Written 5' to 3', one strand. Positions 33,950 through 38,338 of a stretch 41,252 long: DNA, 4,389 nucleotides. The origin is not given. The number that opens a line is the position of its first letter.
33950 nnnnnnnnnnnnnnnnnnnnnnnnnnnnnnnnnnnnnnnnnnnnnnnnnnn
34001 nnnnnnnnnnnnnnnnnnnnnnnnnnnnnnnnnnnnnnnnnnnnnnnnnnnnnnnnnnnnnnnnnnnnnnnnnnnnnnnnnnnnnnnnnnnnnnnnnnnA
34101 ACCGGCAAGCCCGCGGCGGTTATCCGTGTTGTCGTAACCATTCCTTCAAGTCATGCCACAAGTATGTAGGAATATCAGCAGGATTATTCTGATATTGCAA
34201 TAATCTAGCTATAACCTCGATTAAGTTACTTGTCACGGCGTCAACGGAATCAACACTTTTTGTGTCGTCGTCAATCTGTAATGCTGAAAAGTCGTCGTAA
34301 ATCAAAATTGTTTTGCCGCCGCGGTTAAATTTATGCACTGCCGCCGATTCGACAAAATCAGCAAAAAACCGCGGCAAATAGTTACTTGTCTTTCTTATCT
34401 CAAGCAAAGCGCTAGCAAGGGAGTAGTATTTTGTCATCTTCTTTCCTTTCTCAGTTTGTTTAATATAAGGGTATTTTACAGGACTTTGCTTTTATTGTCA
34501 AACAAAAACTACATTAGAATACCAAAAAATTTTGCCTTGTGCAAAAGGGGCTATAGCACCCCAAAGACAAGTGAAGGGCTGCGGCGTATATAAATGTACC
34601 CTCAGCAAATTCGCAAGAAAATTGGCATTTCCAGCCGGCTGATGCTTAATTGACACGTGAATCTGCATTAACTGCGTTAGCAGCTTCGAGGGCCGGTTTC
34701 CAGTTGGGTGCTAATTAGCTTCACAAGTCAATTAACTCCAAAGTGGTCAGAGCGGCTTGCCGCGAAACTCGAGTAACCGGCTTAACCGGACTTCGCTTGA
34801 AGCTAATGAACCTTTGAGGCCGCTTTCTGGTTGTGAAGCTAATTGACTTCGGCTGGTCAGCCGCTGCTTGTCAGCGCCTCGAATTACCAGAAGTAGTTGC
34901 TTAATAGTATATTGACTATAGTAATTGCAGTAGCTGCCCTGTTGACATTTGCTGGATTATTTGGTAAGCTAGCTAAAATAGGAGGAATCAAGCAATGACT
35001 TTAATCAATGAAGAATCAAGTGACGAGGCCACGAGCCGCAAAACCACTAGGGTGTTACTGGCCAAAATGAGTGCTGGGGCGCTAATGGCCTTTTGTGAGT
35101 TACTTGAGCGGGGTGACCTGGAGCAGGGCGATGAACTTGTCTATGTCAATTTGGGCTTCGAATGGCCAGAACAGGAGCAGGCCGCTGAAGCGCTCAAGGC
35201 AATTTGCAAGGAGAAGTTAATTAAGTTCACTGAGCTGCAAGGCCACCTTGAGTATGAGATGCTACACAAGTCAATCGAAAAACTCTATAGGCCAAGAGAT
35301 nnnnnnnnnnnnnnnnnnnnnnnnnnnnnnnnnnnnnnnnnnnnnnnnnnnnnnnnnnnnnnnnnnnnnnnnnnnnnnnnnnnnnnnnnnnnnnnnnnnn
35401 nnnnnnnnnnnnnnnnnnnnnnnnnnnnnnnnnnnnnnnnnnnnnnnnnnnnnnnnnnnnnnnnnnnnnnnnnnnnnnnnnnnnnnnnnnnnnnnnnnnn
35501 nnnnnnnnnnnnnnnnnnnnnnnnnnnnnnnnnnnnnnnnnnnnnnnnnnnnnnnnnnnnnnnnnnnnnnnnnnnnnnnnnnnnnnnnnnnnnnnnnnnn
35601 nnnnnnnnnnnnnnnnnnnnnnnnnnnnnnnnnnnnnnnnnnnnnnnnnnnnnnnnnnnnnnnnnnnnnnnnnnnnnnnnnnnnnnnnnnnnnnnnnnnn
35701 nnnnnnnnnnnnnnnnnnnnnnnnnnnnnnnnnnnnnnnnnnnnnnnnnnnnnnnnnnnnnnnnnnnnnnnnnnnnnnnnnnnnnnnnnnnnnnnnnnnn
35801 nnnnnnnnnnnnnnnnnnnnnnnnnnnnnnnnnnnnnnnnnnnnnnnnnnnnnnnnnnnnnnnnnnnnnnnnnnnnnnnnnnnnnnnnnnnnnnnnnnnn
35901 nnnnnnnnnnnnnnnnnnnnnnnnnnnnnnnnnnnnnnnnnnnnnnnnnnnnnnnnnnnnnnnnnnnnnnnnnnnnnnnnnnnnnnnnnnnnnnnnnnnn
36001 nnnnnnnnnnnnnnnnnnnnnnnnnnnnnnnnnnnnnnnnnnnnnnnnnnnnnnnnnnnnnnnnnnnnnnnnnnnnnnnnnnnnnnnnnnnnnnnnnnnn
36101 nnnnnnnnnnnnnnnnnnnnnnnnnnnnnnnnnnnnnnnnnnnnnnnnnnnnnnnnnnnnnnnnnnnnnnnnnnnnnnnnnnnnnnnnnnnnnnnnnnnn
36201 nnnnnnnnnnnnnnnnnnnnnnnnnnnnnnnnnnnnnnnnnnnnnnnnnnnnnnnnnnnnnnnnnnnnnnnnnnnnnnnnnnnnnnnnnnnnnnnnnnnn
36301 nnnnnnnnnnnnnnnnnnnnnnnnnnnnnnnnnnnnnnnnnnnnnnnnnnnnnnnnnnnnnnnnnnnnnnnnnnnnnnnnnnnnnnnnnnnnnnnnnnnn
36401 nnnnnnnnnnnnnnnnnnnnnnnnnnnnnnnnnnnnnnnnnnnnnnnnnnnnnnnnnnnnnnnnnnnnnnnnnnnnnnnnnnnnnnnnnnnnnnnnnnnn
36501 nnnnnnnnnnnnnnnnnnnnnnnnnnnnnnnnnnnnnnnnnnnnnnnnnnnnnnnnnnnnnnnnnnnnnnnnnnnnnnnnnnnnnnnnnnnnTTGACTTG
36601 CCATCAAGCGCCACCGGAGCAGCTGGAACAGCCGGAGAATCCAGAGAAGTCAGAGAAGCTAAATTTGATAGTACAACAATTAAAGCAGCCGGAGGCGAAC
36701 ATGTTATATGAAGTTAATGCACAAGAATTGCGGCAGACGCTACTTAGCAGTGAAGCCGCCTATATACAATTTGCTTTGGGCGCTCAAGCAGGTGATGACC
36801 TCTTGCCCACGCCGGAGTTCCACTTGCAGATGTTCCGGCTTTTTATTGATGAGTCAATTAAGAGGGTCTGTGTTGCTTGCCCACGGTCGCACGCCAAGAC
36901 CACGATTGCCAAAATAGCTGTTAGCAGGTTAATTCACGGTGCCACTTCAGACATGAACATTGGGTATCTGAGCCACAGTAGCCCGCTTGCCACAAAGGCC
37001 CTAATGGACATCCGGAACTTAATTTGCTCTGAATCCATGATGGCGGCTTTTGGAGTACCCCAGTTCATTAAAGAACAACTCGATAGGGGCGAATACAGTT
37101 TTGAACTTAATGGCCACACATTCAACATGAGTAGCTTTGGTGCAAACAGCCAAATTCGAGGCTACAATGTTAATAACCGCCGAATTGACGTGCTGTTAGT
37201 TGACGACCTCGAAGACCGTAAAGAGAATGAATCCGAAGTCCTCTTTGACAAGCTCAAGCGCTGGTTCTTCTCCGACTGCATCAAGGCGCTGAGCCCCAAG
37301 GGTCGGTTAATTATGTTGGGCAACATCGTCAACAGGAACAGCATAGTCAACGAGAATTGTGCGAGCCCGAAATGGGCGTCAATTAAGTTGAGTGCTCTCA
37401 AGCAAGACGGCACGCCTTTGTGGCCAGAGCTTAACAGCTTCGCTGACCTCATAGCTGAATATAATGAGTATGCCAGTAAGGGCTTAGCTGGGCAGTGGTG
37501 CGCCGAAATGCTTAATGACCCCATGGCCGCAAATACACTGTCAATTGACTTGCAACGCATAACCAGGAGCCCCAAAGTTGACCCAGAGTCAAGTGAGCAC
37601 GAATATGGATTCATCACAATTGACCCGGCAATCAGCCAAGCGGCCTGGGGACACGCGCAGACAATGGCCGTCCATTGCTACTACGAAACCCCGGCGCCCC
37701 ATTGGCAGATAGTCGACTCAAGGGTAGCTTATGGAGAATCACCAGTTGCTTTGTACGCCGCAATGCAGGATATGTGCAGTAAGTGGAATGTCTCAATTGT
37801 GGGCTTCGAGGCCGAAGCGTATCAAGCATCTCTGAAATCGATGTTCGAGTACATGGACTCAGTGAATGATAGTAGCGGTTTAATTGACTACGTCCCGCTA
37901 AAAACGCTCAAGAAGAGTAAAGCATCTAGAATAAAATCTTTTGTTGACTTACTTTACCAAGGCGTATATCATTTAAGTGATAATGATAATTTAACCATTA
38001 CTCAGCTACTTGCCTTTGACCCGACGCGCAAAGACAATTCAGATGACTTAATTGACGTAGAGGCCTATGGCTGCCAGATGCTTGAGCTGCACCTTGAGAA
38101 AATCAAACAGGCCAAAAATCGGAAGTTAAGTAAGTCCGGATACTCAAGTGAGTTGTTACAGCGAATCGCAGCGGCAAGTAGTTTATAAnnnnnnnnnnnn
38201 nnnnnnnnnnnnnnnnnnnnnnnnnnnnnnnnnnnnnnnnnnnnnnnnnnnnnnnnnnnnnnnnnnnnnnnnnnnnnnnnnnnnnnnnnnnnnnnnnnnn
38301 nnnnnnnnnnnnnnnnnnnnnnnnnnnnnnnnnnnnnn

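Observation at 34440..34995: GC-rich, palindrome-dense divergent control region between the early and structural operons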

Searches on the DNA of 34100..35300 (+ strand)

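Call 8: search_dna_similar(query=window:34100-35300:+, collection=phages, mode=distant, max_rows=40)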
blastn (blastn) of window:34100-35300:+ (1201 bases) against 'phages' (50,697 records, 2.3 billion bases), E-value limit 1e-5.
No match.
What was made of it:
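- Tried and rejected: blastn of the region against 50,697 phage records gave no match (call 8).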

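Call 9: search_rna_families(source=window, start=34300, end=35100, threshold=evalue, max_evalue=10, show_alignments=2)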
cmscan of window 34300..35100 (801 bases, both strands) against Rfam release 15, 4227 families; matches with E-value up to 10: 5.
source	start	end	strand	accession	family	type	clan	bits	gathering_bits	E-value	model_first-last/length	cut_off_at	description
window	34400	34475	-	RF02183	ST7-OT3_1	Gene; lncRNA;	-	22.6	50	0.35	1-79/79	no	ST7 overlapping transcript 3 conserved region 1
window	34949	34971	-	RF01374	CRISPR-DR61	Gene; CRISPR;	-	22.4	38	0.41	8-30/37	no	CRISPR RNA direct repeat element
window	34413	34488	-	RF01281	snoR35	Gene; snRNA; snoRNA; CD-box;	CL00053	17.7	40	0.43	1-81/81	no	Small nucleolar RNA snoR35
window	34469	34555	+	RF00561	SNORA40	Gene; snRNA; snoRNA; HACA-box;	-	16.5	51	4.9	1-128/128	no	Small nucleolar RNA SNORA40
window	34835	34949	-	RF00679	mir-210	Gene; miRNA;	-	13.6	50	7.6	1-96/96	no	mir-210 microRNA precursor family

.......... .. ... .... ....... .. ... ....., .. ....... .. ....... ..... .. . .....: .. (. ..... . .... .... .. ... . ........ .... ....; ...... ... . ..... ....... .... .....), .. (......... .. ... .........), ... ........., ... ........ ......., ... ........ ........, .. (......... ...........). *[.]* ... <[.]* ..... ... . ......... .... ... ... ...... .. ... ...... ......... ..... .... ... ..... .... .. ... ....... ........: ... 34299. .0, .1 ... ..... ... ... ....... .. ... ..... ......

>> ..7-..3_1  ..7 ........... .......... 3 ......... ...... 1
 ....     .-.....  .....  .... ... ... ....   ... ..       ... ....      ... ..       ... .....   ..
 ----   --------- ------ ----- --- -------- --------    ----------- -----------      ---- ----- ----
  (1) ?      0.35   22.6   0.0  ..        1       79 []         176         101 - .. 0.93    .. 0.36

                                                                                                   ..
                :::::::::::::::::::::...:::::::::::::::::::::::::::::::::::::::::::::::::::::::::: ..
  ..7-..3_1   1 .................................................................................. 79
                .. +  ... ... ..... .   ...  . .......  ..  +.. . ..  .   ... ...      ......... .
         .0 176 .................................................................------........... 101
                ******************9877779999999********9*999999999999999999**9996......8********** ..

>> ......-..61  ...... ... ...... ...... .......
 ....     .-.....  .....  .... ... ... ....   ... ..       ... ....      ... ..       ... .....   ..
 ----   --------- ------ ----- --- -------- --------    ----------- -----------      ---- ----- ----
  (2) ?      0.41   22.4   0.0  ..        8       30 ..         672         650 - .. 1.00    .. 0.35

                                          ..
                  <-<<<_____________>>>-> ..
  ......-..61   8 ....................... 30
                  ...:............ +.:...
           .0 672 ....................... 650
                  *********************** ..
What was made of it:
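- On Structured non-coding RNA: At E-values up to 10 there are only chance-level hits, with E of 0.35 or higher (call 9).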

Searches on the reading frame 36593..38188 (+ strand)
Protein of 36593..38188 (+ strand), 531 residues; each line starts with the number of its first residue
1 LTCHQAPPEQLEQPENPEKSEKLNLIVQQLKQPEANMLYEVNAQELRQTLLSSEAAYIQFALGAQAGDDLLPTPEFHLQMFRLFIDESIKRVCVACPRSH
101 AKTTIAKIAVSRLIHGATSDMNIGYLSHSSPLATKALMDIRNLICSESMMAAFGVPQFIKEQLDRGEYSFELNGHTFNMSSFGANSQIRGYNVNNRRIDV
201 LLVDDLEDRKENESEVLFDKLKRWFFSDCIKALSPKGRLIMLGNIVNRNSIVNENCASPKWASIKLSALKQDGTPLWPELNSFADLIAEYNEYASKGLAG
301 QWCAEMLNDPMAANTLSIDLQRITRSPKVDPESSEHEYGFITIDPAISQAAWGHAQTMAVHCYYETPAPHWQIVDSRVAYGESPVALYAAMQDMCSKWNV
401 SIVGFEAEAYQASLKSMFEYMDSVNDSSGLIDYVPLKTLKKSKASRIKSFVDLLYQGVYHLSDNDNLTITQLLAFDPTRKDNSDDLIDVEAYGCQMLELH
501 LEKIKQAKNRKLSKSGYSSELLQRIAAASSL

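Call 11: search_protein_families(library=pfam, proteins=[window:36593-38188:+], max_evalue=0.01)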
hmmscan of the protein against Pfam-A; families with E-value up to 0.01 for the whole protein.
window:36593-38188:+ (531 aa): 0 families

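Call 12: search_protein_families(library=phrogs, proteins=[window:36593-38188:+], max_evalue=0.01)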
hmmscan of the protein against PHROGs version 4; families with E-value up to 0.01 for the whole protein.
window:36593-38188:+ (531 aa): 7 families
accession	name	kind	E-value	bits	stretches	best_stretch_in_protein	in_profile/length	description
phrog_38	-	head and packaging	2.5e-49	169.6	1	45-509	266-715/760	terminase large subunit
phrog_4758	-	head and packaging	1.3e-12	48.6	1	79-272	47-239/243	terminase large subunit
phrog_5573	-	head and packaging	0.00011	22.7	1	259-491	10-228/250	terminase large subunit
phrog_2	-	head and packaging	0.0026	17.5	0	336-504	479-600/807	terminase large subunit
phrog_14112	-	unknown function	0.0028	18.1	1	89-230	102-243/247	-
phrog_979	-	head and packaging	0.0032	17.2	1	411-500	512-602/642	terminase large subunit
phrog_17672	-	head and packaging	0.004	17.1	1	84-254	60-226/395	terminase large subunit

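Call 28: search_dna_similar(query=window:36593-38185:+, collection=phages, mode=protein, max_rows=25)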
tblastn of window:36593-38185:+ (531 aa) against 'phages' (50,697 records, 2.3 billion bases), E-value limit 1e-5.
Records with a match: 65; places in all: 65; records where one place covers at least 80% of the query: 17.
Best place of each record, by identity: <60% 65.
By first word of the organism name: Pseudomonas 16; Paenibacillus 9; Bacillus 7; Alteromonas 5; Dinoroseobacter 5; Bacteriophage 4; Caudoviricetes 3; Planktothrix 2; Phage 2; Ruegeria 2; and 10 more.
By host as written in the record: - 12; Pseudomonas aeruginosa 12; Paenibacillus larvae 7; Alteromonas macleodii str. 'Balearic Sea AD45' 5; Dinoroseobacter shibae DFL12 5; Bacillus alcalophilus CGMCC 1.3604 3; Bacillus sp. MGK1 2; Bacillus cereus 2; and 15 more.
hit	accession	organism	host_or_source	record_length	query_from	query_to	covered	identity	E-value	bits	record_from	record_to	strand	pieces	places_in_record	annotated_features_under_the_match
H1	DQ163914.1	Pseudomonas phage 119X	-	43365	71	513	83%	27.3%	2e-34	144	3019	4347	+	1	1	record has no annotation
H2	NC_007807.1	Pseudomonas phage 119X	Pseudomonas aeruginosa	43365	71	513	83%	27.3%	2e-34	144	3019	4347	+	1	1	119X_gp07: hypothetical protein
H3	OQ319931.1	Pseudomonas phage 20Aug470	Pseudomonas aeruginosa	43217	71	513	83%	27.3%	2e-34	144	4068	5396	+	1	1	terminase large subunit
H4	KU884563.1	Pseudomonas phage PaMx41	Pseudomonas aeruginosa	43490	71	513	83%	27.3%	2e-34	144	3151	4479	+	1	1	putative large terminase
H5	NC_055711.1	Pseudomonas phage PaMx41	Pseudomonas aeruginosa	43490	71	513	83%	27.3%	2e-34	144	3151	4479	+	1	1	putative large terminase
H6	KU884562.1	Pseudomonas phage PaMx35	Pseudomonas aeruginosa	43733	71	513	83%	27.3%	2e-34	144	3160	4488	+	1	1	putative large terminase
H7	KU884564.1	Pseudomonas phage PaMx43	Pseudomonas aeruginosa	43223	71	513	83%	27.3%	2e-34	144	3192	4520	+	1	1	putative large terminase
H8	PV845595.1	Pseudomonas phage Ph_15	Pseudomonas aeruginosa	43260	71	513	83%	27.3%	2e-34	144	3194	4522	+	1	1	putative large terminase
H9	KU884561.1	Pseudomonas phage PaMx33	Pseudomonas aeruginosa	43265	71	513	83%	27.3%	2e-34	144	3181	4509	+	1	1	putative large terminase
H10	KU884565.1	Pseudomonas phage PaMx46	Pseudomonas aeruginosa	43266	71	513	83%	27.3%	2e-34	144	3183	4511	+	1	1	putative large terminase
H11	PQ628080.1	Pseudomonas phage Neko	Pseudomonas aeruginosa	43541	71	513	83%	27.3%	2e-34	144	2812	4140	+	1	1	terminase large subunit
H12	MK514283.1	Pseudomonas phage vB_PaeP_TF17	Psuedomonas aeruginosa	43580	71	513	83%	27.3%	2e-34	144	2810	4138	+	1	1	putative large terminase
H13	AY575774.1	Pseudomonas phage PaP2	-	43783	71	513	83%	27.3%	2e-34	144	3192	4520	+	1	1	orf7: p07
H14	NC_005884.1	Pseudomonas phage PaP2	Pseudomonas aeruginosa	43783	71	513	83%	27.3%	2e-34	144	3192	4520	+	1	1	putative head assembly cofactor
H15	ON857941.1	Pseudomonas phage vB_PaeP_FBPa48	Pseudomonas sp.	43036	71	513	83%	27.3%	3e-34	144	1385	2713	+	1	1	terminase large subunit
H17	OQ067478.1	Polaromonas phage Tiera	Polaromonas sp.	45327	72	509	82%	27.4%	1e-30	133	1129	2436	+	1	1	putative large terminase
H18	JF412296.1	EBPR podovirus 3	-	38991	74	493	79%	28.5%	3e-34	144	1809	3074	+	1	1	gp4: hypothetical protein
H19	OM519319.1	Aeromonas phage P5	Aeromonas dhakensis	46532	76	492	79%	27.9%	5e-37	152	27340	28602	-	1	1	hypothetical protein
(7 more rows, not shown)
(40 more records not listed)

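Call 72: get_annotated_region(hit=H18, flank=4000)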
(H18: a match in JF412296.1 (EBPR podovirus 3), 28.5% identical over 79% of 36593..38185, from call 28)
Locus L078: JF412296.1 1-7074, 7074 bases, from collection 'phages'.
description: EBPR podovirus 3, partial sequence.
organism: EBPR podovirus 3 (NCBI taxid 1048517)
taxonomy: Viruses; Duplodnaviria; Heunggongvirae; Uroviricota; Caudoviricetes
host: -; source: -; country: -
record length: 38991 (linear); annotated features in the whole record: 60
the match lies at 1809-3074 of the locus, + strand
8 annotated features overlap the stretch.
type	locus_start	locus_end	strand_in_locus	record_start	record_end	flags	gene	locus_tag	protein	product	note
CDS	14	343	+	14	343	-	gp1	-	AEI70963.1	hypothetical protein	EPV3_1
CDS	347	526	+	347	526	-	gp2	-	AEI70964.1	hypothetical protein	EPV3_2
CDS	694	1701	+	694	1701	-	gp3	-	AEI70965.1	hypothetical protein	EPV3_3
CDS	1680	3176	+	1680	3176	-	gp4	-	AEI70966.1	hypothetical protein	EPV3_4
CDS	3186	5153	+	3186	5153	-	gp5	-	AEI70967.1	hypothetical protein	EPV3_5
CDS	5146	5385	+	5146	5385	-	gp6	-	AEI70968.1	hypothetical protein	EPV3_6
CDS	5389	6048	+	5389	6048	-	gp7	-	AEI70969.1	hypothetical protein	EPV3_7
CDS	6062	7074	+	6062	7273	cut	gp8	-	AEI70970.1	hypothetical protein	EPV3_8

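Call 73: get_annotated_region(hit=H19, flank=4000)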
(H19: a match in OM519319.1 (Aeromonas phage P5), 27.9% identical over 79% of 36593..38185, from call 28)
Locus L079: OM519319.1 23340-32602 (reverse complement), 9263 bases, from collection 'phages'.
description: Aeromonas phage P5, complete genome.
organism: Aeromonas phage P5 (NCBI taxid 2924714)
taxonomy: Viruses; Duplodnaviria; Heunggongvirae; Uroviricota; Caudoviricetes
host: Aeromonas dhakensis; source: sewage water; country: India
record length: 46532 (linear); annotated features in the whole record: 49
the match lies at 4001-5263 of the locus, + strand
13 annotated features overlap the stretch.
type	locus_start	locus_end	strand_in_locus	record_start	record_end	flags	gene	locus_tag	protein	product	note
CDS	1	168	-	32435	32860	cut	-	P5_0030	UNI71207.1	hypothetical protein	-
CDS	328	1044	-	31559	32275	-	-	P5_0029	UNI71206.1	hypothetical protein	-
CDS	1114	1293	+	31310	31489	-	-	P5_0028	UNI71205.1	hypothetical protein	-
CDS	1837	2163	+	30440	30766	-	-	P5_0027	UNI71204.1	hypothetical protein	-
CDS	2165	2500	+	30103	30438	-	-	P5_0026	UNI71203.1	hypothetical protein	-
CDS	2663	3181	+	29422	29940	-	-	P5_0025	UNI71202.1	hypothetical protein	-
CDS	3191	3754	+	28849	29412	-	-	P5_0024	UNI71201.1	hypothetical protein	-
CDS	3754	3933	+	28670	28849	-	-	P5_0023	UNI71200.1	hypothetical protein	-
CDS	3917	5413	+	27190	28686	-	-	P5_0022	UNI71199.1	hypothetical protein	-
CDS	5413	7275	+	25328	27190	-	-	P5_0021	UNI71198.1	hypothetical protein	-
CDS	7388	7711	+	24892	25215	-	-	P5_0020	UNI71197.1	hypothetical protein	-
CDS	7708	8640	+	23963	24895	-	-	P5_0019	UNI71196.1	hypothetical protein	-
CDS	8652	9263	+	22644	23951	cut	-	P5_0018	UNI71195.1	hypothetical protein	-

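Call 74: get_annotated_region(hit=H17, flank=4000)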
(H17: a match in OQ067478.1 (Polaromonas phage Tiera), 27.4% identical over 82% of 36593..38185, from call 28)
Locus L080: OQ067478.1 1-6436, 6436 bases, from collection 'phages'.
description: Polaromonas phage Tiera, complete genome.
organism: Polaromonas phage Tiera (NCBI taxid 3017787)
taxonomy: Viruses; Duplodnaviria; Heunggongvirae; Uroviricota; Caudoviricetes
host: Polaromonas sp.; source: freshwater; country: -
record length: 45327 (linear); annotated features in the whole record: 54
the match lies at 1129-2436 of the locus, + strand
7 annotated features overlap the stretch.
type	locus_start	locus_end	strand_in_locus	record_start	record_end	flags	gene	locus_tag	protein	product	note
CDS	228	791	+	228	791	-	-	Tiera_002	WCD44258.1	putative small terminase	-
CDS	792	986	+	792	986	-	-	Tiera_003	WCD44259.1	hypothetical protein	-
CDS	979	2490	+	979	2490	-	-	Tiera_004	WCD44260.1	putative large terminase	-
CDS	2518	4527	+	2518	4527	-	-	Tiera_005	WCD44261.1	putative portal protein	-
CDS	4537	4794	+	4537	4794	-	-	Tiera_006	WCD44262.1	hypothetical protein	-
CDS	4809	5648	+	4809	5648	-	-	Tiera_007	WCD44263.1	putative structural protein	-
CDS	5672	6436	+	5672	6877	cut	-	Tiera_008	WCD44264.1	putative major capsid protein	-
